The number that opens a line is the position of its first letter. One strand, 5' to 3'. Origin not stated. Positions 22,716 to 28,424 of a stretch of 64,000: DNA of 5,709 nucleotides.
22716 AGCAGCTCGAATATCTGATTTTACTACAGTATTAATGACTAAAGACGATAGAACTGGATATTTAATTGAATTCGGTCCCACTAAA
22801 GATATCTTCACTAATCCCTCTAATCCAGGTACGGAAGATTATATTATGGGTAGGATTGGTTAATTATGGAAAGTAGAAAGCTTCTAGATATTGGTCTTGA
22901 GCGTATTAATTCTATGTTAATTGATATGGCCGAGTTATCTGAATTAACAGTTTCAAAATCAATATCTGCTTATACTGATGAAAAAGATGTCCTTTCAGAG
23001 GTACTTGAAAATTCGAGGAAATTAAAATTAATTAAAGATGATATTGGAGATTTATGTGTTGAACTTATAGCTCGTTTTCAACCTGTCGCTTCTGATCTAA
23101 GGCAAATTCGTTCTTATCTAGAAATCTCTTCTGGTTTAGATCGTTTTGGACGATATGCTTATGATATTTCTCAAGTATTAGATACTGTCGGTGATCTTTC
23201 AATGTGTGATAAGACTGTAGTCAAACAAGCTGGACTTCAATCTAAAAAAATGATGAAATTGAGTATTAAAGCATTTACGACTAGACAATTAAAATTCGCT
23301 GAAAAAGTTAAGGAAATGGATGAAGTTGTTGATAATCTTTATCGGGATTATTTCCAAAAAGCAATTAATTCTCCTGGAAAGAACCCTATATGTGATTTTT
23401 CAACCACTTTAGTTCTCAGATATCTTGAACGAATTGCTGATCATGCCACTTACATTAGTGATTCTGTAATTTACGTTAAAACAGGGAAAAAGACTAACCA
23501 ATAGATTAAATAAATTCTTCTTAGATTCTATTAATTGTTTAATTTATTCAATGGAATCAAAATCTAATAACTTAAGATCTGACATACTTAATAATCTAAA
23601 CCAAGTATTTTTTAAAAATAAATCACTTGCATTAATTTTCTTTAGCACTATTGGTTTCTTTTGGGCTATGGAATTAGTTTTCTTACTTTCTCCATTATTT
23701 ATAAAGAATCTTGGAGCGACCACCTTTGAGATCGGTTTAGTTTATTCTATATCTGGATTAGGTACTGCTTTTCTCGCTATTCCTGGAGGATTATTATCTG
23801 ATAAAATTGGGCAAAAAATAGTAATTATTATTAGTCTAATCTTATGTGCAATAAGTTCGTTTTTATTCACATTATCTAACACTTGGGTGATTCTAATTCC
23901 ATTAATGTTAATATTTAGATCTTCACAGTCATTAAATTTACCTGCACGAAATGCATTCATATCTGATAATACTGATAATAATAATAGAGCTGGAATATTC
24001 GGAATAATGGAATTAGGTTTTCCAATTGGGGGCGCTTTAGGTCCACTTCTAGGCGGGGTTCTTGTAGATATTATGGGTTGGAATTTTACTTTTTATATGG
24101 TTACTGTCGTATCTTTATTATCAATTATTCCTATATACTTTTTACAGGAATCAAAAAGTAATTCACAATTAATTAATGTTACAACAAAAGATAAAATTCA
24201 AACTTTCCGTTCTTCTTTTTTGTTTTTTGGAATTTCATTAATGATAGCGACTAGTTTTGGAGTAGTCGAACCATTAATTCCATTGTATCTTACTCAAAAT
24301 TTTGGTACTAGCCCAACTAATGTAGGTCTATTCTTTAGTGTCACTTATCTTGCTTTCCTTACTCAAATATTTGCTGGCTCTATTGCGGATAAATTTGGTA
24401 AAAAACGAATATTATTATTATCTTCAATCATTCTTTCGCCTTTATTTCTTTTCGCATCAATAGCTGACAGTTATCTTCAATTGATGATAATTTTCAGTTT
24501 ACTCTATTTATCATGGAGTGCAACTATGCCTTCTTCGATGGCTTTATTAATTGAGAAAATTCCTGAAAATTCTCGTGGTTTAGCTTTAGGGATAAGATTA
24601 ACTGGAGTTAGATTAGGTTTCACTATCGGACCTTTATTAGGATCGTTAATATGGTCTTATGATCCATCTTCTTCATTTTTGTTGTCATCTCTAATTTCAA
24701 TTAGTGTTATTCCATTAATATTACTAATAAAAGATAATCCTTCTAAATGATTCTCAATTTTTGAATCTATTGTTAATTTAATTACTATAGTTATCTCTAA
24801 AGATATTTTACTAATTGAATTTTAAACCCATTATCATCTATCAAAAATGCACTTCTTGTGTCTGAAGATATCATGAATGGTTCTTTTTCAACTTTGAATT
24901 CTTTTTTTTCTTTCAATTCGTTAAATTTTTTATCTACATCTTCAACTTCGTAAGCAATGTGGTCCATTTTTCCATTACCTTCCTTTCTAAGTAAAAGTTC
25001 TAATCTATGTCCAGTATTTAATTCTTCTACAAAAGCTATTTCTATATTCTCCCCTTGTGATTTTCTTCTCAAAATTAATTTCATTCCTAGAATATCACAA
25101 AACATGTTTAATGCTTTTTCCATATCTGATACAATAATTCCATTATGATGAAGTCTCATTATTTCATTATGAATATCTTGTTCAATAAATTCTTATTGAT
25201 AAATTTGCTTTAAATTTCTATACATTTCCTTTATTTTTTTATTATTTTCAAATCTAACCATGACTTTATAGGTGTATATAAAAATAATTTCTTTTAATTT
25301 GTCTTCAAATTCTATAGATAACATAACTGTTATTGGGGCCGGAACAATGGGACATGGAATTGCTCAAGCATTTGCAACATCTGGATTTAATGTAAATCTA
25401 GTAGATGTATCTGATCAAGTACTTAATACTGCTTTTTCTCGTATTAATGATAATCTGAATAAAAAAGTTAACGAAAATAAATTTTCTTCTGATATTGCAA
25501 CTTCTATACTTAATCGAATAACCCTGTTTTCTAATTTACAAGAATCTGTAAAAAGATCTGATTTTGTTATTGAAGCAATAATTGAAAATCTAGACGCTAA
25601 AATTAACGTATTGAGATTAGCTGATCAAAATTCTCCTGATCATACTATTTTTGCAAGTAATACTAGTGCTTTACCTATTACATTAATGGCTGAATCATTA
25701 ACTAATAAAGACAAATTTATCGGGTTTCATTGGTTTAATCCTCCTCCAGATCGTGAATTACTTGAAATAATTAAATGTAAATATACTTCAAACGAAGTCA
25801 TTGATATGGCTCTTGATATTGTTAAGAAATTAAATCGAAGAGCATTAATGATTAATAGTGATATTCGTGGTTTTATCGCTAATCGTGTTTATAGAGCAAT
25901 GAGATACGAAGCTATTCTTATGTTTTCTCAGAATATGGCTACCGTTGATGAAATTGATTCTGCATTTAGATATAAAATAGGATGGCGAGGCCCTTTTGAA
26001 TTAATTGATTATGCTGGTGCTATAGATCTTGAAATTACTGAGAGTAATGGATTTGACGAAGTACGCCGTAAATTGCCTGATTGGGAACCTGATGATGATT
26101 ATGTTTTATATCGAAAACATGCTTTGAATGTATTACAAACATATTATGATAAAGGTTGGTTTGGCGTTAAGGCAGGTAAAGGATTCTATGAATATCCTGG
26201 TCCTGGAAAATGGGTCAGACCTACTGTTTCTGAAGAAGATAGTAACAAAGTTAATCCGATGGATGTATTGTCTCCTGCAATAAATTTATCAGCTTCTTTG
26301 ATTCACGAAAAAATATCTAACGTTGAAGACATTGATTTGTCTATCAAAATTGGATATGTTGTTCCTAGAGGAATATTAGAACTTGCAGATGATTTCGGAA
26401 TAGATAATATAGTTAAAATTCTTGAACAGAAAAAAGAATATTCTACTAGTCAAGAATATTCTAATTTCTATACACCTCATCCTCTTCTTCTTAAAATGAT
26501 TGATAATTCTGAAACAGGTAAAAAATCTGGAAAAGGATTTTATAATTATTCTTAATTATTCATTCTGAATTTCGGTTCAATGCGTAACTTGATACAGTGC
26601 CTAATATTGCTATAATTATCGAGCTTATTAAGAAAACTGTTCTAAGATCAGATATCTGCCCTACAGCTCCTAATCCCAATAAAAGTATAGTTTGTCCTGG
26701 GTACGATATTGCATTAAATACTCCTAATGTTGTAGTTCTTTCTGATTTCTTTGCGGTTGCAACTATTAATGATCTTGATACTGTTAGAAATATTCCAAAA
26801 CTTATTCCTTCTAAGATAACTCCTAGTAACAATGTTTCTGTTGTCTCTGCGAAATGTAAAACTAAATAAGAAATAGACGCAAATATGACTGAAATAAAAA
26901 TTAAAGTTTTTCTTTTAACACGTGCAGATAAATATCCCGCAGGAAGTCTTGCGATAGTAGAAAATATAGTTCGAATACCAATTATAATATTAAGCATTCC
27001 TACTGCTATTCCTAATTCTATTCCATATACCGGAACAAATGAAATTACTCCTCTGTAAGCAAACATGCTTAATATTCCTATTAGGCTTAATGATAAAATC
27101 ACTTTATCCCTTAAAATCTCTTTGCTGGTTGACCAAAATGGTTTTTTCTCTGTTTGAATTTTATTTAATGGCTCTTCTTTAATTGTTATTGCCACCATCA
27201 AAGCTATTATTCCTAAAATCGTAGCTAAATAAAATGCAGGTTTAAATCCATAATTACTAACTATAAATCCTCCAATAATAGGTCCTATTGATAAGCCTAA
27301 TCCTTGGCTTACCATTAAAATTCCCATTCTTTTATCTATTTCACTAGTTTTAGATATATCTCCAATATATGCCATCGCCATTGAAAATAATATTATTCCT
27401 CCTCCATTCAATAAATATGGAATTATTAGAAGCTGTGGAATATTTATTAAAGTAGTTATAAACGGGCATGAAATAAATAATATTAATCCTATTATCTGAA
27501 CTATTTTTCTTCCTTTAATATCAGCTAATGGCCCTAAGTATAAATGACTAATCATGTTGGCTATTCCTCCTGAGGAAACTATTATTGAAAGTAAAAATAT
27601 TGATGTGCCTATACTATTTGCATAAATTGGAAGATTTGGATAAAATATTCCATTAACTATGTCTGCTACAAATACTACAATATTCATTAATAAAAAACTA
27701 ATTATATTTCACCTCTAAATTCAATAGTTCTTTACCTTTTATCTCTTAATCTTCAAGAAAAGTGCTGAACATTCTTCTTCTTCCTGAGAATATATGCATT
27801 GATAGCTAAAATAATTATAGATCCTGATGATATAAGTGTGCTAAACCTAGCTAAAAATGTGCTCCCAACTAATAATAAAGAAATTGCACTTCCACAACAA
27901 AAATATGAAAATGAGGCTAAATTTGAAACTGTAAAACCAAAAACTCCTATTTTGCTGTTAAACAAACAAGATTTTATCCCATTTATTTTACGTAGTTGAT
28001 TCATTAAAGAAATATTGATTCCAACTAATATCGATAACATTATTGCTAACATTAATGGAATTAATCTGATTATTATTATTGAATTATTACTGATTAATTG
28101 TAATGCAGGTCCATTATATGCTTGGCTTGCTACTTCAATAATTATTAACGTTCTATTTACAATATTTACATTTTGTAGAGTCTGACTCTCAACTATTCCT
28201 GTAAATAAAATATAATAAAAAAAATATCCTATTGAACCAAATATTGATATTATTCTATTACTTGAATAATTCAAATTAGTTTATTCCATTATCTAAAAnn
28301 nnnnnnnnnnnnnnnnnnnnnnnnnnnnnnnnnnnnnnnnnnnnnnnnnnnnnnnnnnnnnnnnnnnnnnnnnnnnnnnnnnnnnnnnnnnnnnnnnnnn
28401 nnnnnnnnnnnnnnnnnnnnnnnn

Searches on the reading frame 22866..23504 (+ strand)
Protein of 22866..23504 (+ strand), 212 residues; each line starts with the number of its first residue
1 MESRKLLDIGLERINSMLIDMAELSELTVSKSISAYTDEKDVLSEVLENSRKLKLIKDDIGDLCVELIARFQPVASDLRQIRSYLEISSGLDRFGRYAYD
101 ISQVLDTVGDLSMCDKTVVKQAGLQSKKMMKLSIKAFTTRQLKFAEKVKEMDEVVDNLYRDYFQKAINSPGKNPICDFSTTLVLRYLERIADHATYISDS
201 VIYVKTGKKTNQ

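Call 31: search_protein_families(library=pfam, proteins=[window:22866-23504:+], max_evalue=0.001)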
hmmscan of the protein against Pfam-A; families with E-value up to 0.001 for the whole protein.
window:22866-23504:+ (212 aa): 1 family
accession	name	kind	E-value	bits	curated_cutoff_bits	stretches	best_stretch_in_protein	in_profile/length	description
PF01895.24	PhoU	-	3.2e-31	108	23.5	2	121-200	3-88/89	PhoU domain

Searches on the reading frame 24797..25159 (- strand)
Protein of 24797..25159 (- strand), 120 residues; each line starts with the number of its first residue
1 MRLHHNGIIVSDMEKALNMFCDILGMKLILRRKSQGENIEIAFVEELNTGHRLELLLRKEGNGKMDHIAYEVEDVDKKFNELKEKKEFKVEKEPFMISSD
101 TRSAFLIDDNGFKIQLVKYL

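Call 32: search_protein_families(library=pfam, proteins=[window:24797-25159:-], max_evalue=5)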
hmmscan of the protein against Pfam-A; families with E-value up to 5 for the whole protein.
window:24797-25159:- (120 aa): 5 families
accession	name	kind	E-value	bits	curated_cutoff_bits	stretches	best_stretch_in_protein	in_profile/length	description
PF13669.12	Glyoxalase_4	-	1.3e-12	48.4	27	1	4-93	1-96/109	Glyoxalase/Bleomycin resistance protein/Dioxygenase superfamily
PF00903.31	Glyoxalase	-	4.2e-12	47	20.6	1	2-116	1-121/121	Glyoxalase/Bleomycin resistance protein/Dioxygenase superfamily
PF12681.13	Glyoxalase_2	-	0.044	14.2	30.1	1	8-94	6-91/118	Glyoxalase-like domain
PF13468.12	Glyoxalase_3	-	0.089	13.3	25.1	1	3-31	1-29/176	Glyoxalase-like domain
PF08946.15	Osmo_CC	-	0.1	13.3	24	1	66-94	15-43/46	Osmosensory transporter coiled coil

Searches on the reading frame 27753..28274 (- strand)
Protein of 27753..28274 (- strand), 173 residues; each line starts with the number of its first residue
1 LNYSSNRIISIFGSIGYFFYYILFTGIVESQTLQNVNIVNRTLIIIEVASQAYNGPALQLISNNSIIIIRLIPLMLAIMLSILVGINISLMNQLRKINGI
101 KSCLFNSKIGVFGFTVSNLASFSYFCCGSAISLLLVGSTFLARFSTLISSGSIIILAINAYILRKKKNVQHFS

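Call 30: search_protein_families(library=pfam, proteins=[window:27753-28274:-], max_evalue=0.001)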
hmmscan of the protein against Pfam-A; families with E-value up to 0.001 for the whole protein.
window:27753-28274:- (173 aa): 0 families

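Call 32: search_protein_families(library=pfam, proteins=[window:27753-28274:-], max_evalue=5)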
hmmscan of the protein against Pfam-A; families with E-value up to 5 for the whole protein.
window:27753-28274:- (173 aa): 1 family
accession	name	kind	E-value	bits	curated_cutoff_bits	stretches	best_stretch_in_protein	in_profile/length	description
PF15102.11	TMEM154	-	1.5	9.1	30.3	1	65-96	62-93/153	TMEM154 protein family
